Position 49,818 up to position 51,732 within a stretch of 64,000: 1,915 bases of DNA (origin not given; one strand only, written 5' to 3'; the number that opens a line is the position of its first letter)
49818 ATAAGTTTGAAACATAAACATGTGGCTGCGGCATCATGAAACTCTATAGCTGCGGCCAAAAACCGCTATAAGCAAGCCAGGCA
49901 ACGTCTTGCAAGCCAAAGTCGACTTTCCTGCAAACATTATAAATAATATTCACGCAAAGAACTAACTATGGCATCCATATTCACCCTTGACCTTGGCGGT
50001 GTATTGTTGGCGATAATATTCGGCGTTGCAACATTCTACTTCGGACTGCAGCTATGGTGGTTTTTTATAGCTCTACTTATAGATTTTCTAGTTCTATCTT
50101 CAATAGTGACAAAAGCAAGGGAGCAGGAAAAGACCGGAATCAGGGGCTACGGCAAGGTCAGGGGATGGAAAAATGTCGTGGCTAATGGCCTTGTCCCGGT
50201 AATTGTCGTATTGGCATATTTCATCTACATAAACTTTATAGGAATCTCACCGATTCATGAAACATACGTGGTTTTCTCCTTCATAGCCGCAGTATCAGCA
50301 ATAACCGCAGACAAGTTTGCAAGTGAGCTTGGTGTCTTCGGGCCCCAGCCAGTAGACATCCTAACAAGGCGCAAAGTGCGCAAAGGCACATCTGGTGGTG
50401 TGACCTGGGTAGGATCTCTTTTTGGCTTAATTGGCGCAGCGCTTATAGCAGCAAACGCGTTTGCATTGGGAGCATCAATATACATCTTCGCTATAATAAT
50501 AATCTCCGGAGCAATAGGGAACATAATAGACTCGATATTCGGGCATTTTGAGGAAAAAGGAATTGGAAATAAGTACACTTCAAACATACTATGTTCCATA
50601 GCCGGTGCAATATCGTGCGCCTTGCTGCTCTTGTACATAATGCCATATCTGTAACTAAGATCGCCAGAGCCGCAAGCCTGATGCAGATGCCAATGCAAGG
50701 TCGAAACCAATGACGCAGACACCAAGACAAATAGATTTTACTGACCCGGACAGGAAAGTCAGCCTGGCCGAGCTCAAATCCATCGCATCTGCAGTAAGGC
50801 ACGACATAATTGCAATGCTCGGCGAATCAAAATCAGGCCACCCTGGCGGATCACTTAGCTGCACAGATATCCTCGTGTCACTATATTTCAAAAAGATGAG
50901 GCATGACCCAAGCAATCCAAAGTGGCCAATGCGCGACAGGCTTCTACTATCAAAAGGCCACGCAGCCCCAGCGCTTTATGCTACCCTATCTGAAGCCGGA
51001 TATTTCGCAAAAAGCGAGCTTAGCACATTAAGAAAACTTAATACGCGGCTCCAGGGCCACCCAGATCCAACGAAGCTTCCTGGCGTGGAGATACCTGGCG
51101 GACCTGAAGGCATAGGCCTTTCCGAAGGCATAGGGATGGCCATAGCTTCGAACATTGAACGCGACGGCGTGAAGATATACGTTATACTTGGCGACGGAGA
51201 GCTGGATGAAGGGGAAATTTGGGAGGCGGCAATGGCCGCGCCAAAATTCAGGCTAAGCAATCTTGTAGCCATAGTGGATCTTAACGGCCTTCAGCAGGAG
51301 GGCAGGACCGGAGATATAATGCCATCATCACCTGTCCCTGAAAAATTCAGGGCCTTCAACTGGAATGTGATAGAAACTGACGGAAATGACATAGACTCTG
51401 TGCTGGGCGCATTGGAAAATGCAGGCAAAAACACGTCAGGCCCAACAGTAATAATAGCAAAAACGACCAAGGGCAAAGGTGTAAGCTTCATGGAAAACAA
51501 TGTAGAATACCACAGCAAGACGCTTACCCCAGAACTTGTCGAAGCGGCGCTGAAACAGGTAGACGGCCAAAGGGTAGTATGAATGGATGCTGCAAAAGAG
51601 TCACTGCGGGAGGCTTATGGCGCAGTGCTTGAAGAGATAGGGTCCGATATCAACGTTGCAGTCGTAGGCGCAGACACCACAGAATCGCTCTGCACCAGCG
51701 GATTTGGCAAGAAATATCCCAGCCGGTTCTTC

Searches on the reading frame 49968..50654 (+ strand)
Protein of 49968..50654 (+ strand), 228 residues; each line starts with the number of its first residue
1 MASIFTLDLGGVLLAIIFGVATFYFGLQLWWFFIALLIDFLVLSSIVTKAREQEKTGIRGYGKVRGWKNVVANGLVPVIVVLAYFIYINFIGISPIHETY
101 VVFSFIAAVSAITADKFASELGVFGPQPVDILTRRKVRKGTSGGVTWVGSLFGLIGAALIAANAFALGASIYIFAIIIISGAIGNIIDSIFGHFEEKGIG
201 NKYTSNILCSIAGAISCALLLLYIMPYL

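Call 23: search_protein_families(library=pfam, proteins=[window:49968-50654:+], max_evalue=0.001)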
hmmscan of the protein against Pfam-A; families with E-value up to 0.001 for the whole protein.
window:49968-50654:+ (228 aa): 1 family
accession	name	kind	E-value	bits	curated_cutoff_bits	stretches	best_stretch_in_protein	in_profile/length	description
PF01940.21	DUF92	-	7.7e-43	147.1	27.5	1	6-198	15-211/251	Integral membrane protein DUF92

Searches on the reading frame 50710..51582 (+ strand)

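Call 23: search_protein_families(library=pfam, proteins=[window:50710-51582:+], max_evalue=0.001)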
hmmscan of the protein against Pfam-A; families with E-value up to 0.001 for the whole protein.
window:50710-51582:+ (290 aa): 2 families
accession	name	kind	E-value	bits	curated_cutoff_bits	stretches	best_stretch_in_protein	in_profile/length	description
PF00456.26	Transketolase_N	-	2.6e-51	175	22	1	24-280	4-271/334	Transketolase, thiamine diphosphate binding domain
PF13292.11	DXP_synthase_N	-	2.3e-08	34.1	21.2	1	15-194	11-173/274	1-deoxy-D-xylulose-5-phosphate synthase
